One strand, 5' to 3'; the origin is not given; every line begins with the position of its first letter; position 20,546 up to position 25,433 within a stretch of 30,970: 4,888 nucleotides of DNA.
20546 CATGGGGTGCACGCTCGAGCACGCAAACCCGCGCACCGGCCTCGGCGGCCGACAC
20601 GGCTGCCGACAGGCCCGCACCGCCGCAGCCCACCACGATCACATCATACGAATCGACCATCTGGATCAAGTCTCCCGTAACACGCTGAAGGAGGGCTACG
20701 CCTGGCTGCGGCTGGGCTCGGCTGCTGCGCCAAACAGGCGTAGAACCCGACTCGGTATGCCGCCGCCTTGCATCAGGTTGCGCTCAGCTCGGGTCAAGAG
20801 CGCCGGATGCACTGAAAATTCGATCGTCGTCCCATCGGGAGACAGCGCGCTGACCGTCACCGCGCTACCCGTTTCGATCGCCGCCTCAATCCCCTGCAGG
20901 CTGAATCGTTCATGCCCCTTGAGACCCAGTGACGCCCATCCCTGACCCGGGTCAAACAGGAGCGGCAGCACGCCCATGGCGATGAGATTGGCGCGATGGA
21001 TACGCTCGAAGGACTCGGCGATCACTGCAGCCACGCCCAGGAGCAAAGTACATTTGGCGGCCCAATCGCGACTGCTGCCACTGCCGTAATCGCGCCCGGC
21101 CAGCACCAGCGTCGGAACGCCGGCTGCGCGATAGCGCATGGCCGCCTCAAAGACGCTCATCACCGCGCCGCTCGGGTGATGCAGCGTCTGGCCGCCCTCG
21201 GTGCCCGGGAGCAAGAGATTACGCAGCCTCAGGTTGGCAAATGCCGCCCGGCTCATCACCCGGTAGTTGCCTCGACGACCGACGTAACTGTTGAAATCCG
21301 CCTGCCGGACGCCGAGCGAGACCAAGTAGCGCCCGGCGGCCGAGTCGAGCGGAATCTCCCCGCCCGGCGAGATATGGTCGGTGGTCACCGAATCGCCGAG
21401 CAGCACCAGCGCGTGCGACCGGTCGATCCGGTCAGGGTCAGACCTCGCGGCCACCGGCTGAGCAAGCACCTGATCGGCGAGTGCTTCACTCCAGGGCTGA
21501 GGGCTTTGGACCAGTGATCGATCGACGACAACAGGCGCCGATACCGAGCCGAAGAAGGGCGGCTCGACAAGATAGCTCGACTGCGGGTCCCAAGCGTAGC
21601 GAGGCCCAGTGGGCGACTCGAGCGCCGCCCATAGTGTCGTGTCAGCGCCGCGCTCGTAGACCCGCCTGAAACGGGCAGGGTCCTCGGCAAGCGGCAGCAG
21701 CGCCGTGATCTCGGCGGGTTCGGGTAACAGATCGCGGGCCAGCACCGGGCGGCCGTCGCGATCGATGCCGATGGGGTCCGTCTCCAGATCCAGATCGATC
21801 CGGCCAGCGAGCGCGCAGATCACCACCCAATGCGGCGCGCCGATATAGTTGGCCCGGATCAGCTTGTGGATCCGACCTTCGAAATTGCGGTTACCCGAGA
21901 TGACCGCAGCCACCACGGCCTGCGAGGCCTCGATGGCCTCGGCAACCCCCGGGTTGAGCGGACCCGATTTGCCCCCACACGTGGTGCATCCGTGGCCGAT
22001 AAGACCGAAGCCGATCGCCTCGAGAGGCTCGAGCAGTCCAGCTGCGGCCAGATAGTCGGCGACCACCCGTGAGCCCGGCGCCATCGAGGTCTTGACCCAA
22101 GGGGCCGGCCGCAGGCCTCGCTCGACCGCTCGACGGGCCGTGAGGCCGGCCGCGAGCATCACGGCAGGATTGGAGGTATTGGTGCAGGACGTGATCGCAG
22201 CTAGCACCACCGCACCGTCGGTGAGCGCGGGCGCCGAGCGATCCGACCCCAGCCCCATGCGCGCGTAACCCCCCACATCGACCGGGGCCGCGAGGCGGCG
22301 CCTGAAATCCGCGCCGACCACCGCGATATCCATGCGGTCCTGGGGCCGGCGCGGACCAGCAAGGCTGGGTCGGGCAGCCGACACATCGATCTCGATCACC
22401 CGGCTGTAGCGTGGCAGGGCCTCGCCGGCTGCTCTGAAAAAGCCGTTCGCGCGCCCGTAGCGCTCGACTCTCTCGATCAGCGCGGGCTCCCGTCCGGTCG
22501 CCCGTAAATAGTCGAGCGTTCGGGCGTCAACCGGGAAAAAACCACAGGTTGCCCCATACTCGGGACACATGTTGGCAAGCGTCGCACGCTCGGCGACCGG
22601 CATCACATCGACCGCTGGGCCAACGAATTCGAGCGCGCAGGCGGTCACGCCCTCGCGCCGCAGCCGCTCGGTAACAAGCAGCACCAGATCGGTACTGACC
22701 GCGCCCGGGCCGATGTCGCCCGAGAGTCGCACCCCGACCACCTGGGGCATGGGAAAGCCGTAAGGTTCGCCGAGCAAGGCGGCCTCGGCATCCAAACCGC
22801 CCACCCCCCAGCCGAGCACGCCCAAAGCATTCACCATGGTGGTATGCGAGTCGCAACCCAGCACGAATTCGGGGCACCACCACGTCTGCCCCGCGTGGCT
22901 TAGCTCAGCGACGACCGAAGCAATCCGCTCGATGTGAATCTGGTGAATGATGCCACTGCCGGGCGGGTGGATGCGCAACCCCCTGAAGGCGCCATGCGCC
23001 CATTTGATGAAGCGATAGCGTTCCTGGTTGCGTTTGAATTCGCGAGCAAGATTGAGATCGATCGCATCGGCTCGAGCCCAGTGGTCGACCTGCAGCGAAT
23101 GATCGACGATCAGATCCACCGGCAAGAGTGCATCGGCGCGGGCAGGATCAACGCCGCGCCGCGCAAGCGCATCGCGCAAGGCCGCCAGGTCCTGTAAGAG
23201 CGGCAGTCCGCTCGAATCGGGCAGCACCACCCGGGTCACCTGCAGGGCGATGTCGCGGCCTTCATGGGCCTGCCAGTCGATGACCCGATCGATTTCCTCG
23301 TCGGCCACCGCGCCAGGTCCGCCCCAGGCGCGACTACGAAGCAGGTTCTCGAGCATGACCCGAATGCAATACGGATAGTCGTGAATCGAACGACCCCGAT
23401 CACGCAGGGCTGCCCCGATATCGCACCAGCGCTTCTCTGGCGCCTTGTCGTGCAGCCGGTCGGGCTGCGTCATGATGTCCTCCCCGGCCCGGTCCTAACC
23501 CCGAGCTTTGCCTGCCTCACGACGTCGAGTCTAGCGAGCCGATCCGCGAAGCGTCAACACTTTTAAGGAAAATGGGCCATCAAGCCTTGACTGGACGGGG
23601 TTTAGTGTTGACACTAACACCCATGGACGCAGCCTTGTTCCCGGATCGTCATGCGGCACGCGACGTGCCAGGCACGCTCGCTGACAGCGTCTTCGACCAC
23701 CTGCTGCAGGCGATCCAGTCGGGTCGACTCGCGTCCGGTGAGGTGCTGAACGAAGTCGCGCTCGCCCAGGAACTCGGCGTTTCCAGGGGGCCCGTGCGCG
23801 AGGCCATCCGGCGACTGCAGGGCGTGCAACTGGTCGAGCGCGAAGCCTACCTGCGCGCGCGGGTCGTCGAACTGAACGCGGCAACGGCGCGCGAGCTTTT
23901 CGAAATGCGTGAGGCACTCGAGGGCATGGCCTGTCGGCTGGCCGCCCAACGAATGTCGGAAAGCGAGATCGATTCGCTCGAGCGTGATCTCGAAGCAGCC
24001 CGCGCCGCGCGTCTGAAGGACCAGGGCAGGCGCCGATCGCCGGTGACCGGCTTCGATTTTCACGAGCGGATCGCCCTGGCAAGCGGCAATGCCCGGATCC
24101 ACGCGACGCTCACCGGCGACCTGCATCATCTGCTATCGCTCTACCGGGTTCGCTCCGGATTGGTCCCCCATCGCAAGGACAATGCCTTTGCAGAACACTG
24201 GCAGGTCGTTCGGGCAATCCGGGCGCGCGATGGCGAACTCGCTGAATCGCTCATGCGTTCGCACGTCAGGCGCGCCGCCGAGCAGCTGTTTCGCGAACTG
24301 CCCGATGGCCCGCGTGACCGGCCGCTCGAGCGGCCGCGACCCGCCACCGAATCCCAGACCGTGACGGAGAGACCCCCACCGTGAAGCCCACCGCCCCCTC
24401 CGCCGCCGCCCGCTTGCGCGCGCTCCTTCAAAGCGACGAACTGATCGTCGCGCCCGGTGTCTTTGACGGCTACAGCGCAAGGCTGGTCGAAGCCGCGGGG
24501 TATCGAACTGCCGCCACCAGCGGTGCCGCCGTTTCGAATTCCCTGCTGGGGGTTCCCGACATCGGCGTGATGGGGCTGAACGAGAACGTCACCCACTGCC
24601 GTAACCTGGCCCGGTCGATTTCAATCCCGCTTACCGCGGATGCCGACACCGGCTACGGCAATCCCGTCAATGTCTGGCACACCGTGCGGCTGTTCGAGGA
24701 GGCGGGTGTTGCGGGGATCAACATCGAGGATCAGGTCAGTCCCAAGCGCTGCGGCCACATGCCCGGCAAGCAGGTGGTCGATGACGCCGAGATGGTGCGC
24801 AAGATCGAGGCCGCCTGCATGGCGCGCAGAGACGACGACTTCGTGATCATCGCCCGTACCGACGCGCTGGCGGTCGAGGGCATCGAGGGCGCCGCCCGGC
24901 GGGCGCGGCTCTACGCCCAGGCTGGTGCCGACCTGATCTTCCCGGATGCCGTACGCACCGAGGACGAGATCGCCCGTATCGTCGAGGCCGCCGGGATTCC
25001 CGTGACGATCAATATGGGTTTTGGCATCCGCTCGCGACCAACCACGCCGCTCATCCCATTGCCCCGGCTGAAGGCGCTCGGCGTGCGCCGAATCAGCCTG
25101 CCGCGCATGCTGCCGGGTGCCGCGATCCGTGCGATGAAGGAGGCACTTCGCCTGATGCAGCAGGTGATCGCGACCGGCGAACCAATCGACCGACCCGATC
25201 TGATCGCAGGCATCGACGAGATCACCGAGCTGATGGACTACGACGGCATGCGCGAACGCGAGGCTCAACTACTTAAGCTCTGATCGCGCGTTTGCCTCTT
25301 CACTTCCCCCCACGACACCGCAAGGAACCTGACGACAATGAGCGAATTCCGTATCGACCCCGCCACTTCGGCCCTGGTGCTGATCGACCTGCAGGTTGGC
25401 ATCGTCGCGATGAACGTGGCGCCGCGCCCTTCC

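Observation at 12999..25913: Candidate undescribed pathway for a non-canonical tricarboxylate: divergent GntR-controlled operons encoding desaturase, variant aconitase, C-C lyase and stereo-editing enzymes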

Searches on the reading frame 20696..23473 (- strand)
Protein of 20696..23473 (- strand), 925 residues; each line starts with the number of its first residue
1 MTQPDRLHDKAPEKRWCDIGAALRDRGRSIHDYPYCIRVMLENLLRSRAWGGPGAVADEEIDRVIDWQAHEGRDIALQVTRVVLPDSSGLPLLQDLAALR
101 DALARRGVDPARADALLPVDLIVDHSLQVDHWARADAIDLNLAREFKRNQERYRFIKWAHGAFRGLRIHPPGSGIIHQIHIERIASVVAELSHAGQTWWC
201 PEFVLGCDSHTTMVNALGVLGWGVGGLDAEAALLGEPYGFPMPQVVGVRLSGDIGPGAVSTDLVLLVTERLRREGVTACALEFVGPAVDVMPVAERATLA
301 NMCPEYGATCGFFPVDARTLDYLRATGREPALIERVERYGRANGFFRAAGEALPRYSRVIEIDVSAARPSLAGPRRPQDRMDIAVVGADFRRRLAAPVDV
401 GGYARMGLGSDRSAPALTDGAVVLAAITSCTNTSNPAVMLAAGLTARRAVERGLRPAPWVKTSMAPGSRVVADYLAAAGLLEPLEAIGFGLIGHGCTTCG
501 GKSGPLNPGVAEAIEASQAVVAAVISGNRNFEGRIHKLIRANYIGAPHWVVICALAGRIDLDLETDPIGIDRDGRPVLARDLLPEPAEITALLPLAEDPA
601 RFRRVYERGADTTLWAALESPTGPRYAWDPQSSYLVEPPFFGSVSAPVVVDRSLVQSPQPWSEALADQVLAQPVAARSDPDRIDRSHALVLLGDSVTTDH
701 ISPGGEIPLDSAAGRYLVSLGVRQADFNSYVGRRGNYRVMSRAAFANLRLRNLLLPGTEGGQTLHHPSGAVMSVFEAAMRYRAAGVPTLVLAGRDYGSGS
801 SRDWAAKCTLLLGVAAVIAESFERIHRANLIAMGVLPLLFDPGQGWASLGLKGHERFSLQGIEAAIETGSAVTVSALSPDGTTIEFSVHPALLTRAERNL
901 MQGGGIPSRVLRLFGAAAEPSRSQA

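Call 3: search_protein_families(library=pfam, proteins=[window:20696-23473:-])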
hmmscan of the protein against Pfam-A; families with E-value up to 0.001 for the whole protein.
window:20696-23473:- (925 aa): 2 families
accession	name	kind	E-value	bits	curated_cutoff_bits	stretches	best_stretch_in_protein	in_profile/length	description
PF00330.25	Aconitase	-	1.3e-131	440.2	28.7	1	67-557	4-463/463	Aconitase family (aconitate hydratase)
PF00694.25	Aconitase_C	-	5e-36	124.4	22.8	1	715-841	3-129/131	Aconitase C-terminal domain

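Call 5: search_protein_families(library=ncbifam, proteins=[window:20696-23473:-], max_evalue=0.00001)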
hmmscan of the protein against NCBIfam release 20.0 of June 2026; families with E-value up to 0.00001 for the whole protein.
window:20696-23473:- (925 aa): 23 families
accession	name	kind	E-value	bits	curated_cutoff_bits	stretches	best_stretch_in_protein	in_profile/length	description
NF006757.0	PRK09277.1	subfamily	0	1064.2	686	1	13-913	19-883/888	aconitate hydratase AcnA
NF009520.0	PRK12881.1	subfamily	0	1059.2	905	2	21-647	26-648/893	aconitate hydratase AcnA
TIGR01341.1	aconitase_1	equivalog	1.1e-300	999.4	945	2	23-646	11-637/876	aconitate hydratase AcnA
TIGR02333.1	2met_isocit_dHY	equivalog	2e-198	661.2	1419.85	2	29-644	29-617/858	Fe/S-dependent 2-methylisocitrate dehydratase AcnD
NF005558.0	PRK07229.1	equivalog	2.3e-88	297.4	612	2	68-562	18-411/647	aconitate hydratase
TIGR01342.1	acon_putative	hypoth_equivalog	7e-63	212.8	719.15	3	137-381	59-276/655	putative aconitate hydratase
TIGR01340.1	aconitase_mito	equivalog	4.4e-60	203.8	825.35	3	123-381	83-325/745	aconitate hydratase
NF001614.1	PRK00402.1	subfamily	2e-38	132.2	385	2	202-384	115-283/415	aconitase/3-isopropylmalate dehydratase large subunit family protein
NF009116.0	PRK12466.1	subfamily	2.3e-37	128.7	531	1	200-559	122-462/472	3-isopropylmalate dehydratase large subunit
TIGR01343.1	hacA_fam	subfamily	3.9e-34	117.9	385.7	1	163-384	84-280/412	homoaconitate hydratase family protein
TIGR02086.1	IPMI_arch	subfamily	4.3e-32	111.3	410.15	1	164-386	85-280/411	3-isopropylmalate dehydratase/homoaconitate hydratase family large subunit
NF004016.0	PRK05478.1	subfamily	3.2e-29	101.8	510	1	204-559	125-460/468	3-isopropylmalate dehydratase large subunit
TIGR02083.1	LEU2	equivalog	8.9e-27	94.1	610.65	1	202-385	115-284/419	3-isopropylmalate dehydratase large subunit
TIGR00139.1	h_aconitase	equivalog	1.8e-23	82.8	529.9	1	140-326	68-243/709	homoaconitase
TIGR00170.1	leuC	equivalog_domain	5e-23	81.4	560.25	1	204-558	124-459/466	3-isopropylmalate dehydratase large subunit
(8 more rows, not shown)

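Call 47: search_solved_structures(query=window:20696-23473:-, max_evalue=1e-50, show_alignments=1)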
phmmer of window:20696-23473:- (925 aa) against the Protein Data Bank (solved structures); distinct sequences matched with E-value up to 1e-50: 3.
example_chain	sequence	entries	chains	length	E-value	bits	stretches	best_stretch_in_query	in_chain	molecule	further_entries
2b3x_A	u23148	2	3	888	3.2e-223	746.9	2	33-655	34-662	Iron-responsive element binding protein 1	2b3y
3sn2_A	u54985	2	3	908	5e-223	746.3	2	33-655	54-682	Cytoplasmic aconitate hydratase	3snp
6vcd_A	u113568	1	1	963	4.2e-197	660.5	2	141-646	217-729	Iron-responsive element binding protein 2, isoform CRA_a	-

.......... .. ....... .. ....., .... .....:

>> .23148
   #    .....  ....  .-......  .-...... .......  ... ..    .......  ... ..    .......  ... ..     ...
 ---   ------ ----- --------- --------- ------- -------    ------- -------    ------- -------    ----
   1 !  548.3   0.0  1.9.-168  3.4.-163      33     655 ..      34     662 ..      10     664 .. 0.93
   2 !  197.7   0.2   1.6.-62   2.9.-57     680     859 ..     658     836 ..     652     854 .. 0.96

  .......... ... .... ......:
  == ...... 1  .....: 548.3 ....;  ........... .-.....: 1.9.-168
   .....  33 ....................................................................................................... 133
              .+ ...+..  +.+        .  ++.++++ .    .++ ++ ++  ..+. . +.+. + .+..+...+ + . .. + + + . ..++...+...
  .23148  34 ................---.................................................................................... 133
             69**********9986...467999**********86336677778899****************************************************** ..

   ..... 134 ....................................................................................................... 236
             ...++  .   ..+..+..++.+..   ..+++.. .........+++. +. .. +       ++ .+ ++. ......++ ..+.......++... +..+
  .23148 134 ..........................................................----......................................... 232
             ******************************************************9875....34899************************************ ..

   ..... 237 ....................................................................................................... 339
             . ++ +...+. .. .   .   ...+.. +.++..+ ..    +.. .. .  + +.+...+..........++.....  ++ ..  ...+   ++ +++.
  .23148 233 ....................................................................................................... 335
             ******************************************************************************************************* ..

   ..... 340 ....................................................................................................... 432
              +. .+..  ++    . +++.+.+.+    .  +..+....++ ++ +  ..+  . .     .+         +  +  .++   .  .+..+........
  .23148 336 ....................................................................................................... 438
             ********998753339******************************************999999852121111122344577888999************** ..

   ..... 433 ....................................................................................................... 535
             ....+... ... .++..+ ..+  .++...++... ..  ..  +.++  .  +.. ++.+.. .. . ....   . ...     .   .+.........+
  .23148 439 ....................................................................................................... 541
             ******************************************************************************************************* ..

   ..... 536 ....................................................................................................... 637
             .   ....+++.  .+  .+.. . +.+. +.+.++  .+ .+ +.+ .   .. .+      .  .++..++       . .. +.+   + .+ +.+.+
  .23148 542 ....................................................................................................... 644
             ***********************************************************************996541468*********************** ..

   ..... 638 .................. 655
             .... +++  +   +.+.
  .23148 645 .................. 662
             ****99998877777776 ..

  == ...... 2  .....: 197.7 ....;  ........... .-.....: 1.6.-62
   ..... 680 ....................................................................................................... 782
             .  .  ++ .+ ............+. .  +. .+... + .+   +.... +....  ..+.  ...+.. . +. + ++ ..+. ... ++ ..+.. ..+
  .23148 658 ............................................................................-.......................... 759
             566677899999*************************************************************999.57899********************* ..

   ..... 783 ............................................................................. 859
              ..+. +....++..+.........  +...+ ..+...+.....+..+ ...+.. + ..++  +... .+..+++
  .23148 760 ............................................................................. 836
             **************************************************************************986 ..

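Call 65: find_related_loci(query=window:20696-23473:-, collection=genome_contigs, flank=8000)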
Query window:20696-23473:- (925 aa) in genome_contigs; peptide patterns used: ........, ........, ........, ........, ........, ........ (x = any residue, [..] = any of these).
102 stretches matched a pattern; 14 encode a relative of the query (tblastn E <= 1e-3); 14 distinct loci.
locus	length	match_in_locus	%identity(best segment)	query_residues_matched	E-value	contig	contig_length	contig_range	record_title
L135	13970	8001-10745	76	1-914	0e+0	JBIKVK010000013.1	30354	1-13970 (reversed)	MAG: Burkholderiaceae bacterium isolate ME2015-08-22_3300042470_group6_bin176 Rohwer_bin2324_scaffold_864_c1, whole geno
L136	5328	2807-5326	77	1-843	0e+0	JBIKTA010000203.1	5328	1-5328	MAG: Burkholderiaceae bacterium isolate ME2015-07-07_3300042695_group6_bin47 Rohwer_bin2323_scaffold_15429_c1, whole gen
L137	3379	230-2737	50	34-912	0e+0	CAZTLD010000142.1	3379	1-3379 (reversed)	MAG TPA_asm: uncultured Zetaproteobacteria bacterium isolate SRP162660_co1_187 genome assembly, contig: NODE_43613_lengt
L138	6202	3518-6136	45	16-917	0e+0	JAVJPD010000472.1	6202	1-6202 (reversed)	MAG: Rhodospirillales bacterium isolate A1-SPW-39 k141_31975, whole genome shotgun sequence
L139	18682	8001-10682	42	23-914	0e+0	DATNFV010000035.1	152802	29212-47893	MAG TPA_asm: Hanamia sp. isolate SMAG_U11304 k141_757505, whole genome shotgun sequence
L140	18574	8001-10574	49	26-912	0e+0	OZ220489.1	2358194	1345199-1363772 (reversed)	MAG: Tepidiformaceae bacterium isolate fe7a5560-ebd3-4005-b60b-c4614588a40b genome assembly, chromosome: 1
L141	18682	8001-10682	42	23-914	0e+0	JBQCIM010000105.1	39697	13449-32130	MAG: Ginsengibacter sp. isolate bin820 k141_1126043, whole genome shotgun sequence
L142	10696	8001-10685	41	23-906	0e+0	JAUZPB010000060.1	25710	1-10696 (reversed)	MAG: Bacteroidota bacterium isolate bin209(16d) DJANOAMP_60, whole genome shotgun sequence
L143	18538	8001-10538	43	34-906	0e+0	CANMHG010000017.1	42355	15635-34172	uncultured Bacillaceae bacterium isolate 4-1415.fasta genome assembly, contig: NODE_17, whole genome shotgun sequence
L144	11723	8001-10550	41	29-918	0e+0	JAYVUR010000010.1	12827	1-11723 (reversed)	MAG: Candidatus Melainabacteria bacterium isolate GL75_DN_concoct_47 GL75_DN_concoct_47_9, whole genome shotgun sequence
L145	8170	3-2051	53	138-862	0e+0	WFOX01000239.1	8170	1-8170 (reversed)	MAG: Mariprofundales bacterium isolate S012_25 k151_81211, whole genome shotgun sequence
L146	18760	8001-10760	72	1-922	0e+0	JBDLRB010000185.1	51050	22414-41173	MAG: Pseudomonadota bacterium isolate icacos_2019_sw_WHONDRS-S19S_0094_B_bin.146 scaffold_1024551, whole genome shotgun 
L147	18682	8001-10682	42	24-914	0e+0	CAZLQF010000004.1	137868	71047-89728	MAG TPA_asm: uncultured Sphingobacteriales bacterium isolate SRP185896_co2_375 genome assembly, contig: NODE_11_length_1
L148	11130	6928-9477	41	29-918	0e+0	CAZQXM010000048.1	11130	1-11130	MAG TPA_asm: uncultured Gammaproteobacteria bacterium isolate SRP150892_co2_5 genome assembly, contig: NODE_8851_length_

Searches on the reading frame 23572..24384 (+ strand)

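Call 4: search_protein_families(library=pfam, proteins=[window:23572-24384:+])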
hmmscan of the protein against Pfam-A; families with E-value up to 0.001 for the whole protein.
window:23572-24384:+ (270 aa): 2 families
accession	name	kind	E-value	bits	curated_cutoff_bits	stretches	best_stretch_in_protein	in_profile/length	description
PF07729.17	FCD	-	9.1e-24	84.7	24.3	1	108-233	1-124/125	FCD domain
PF00392.27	GntR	-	1.9e-14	53.5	27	1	37-91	2-57/64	Bacterial regulatory proteins, gntR family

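Call 5: search_protein_families(library=ncbifam, proteins=[window:23572-24384:+], max_evalue=0.00001)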
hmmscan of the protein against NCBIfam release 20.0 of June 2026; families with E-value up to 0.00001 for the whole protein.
window:23572-24384:+ (270 aa): 8 families
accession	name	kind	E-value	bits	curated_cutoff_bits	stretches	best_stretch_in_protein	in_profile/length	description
TIGR03338.1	phnR_burk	equivalog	9.3e-31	107.1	271.5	1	36-236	12-210/212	phosphonate utilization associated transcriptional regulator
NF003011.0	PRK03837.1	subfamily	1.3e-22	80.6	260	2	109-238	107-232/241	transcriptional regulator NanR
NF007741.0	PRK10421.1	equivalog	2.4e-12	46.8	311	1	34-85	6-60/262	transcriptional regulator LldR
NF007001.0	PRK09464.1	equivalog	1.7e-09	37.6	330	1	35-232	10-225/254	pyruvate dehydrogenase complex transcriptional repressor PdhR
NF008504.0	PRK11414.1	equivalog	2.1e-09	37.5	225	1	39-147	15-123/221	GntR family transcriptional regulator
NF007442.0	PRK09990.1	equivalog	6.5e-09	35.6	301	1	35-239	10-235/256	transcriptional regulator GlcC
NF008576.0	PRK11534.1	equivalog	2e-07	30.9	218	1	40-232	12-210/225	DNA-binding transcriptional regulator CsiR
TIGR02018.2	his_ut_repres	equivalog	8.5e-07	28.6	220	1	39-106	3-71/226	histidine utilization transcriptional repressor HutC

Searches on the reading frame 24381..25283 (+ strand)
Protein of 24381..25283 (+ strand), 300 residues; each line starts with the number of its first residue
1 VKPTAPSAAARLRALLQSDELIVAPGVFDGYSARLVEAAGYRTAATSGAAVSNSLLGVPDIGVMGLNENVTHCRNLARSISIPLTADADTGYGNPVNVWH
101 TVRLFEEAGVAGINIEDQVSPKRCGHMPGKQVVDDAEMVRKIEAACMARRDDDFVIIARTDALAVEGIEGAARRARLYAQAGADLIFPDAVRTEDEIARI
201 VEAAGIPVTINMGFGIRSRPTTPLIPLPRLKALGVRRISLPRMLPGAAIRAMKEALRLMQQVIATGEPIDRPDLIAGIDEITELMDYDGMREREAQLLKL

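Call 4: search_protein_families(library=pfam, proteins=[window:24381-25283:+])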
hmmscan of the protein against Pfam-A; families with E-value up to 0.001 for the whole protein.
window:24381-25283:+ (300 aa): 2 families
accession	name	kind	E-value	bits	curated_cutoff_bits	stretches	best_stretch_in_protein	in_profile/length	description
PF13714.12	PEP_mutase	-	2.4e-56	191.4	31.5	1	12-257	1-237/240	Phosphoenolpyruvate phosphomutase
PF00463.27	ICL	-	3.7e-15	55.9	26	1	83-169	151-240/526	Isocitrate lyase family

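Call 5: search_protein_families(library=ncbifam, proteins=[window:24381-25283:+], max_evalue=0.00001)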
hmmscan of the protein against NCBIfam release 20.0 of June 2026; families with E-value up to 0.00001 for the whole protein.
window:24381-25283:+ (300 aa): 8 families
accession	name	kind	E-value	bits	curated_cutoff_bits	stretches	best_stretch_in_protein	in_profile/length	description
TIGR02317.1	prpB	equivalog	5.2e-73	245.7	354.4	1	10-298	3-283/285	methylisocitrate lyase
NF008455.0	PRK11320.1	equivalog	2.1e-65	220.9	353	1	6-293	5-285/295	methylisocitrate lyase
TIGR02319.1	CPEP_Pphonmut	equivalog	1.3e-55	188.7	420.05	1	9-297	5-289/294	carboxyvinyl-carboxyphosphonate phosphorylmutase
TIGR02321.1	Pphn_pyruv_hyd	equivalog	3.2e-34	118.4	374.4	1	11-299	6-290/290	phosphonopyruvate hydrolase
TIGR02320.1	PEP_mutase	equivalog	2.7e-30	105.4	319.55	1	12-197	1-197/284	phosphoenolpyruvate mutase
TIGR01346.1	isocit_lyase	equivalog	1.4e-18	66.7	275.9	1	82-169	151-241/527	isocitrate lyase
NF011645.0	PRK15063.1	equivalog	9.7e-18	64.2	562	1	80-166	146-235/430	isocitrate lyase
NF005074.0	PRK06498.1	equivalog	2.3e-12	46.3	446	1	81-164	178-265/531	isocitrate lyase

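Call 16: search_solved_structures(query=window:24381-25283:+, max_evalue=1e-10)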
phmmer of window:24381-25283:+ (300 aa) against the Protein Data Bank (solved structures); distinct sequences matched with E-value up to 1e-10: 41.
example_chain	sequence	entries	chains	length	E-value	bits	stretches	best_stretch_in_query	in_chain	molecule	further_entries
3eoo_A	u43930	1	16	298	8.3e-55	189.4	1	3-262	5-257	Methylisocitrate lyase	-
1mum_A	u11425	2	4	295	6.6e-48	166.8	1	11-263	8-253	2-methylisocitrate lyase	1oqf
1o5q_A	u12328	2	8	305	1.1e-47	166.1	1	11-290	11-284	Probable methylisocitrate lyase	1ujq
3fa3_A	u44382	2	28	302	1.4e-46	162.5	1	7-262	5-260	2,3-dimethylmalate lyase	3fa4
1xg3_A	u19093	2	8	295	1.7e-46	162.2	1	11-263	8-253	Probable methylisocitrate lyase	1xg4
6t4v_C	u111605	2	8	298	1.1e-45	159.5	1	4-263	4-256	2-methylisocitrate lyase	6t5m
9hra_A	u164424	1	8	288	1.6e-44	155.7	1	18-297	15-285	2-methylisocitrate lyase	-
9hgk_A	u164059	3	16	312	2.1e-44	155.3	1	17-297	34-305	2-methylisocitrate lyase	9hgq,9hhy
9hgo_A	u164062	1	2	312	5.4e-44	154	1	17-297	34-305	2-methylisocitrate lyase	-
9hhs_A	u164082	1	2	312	7.4e-44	153.5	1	17-297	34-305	2-methylisocitrate lyase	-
1zlp_A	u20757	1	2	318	2.2e-43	152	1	12-295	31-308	petal death protein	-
3lye_A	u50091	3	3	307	4.3e-42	147.7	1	7-267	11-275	Oxaloacetate acetyl hydrolase | Oxaloacetate acetylhydrolase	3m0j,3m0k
4iqd_A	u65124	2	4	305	1.5e-41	145.9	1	4-261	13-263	Carboxyvinyl-carboxyphosphonate phosphorylmutase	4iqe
5unc_A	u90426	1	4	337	1.9e-32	116.1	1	3-191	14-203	PHOSPHOENOLPYRUVATE PHOSPHOMUTASE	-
2dua_A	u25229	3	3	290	7.6e-30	107.6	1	11-298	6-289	Phosphonopyruvate hydrolase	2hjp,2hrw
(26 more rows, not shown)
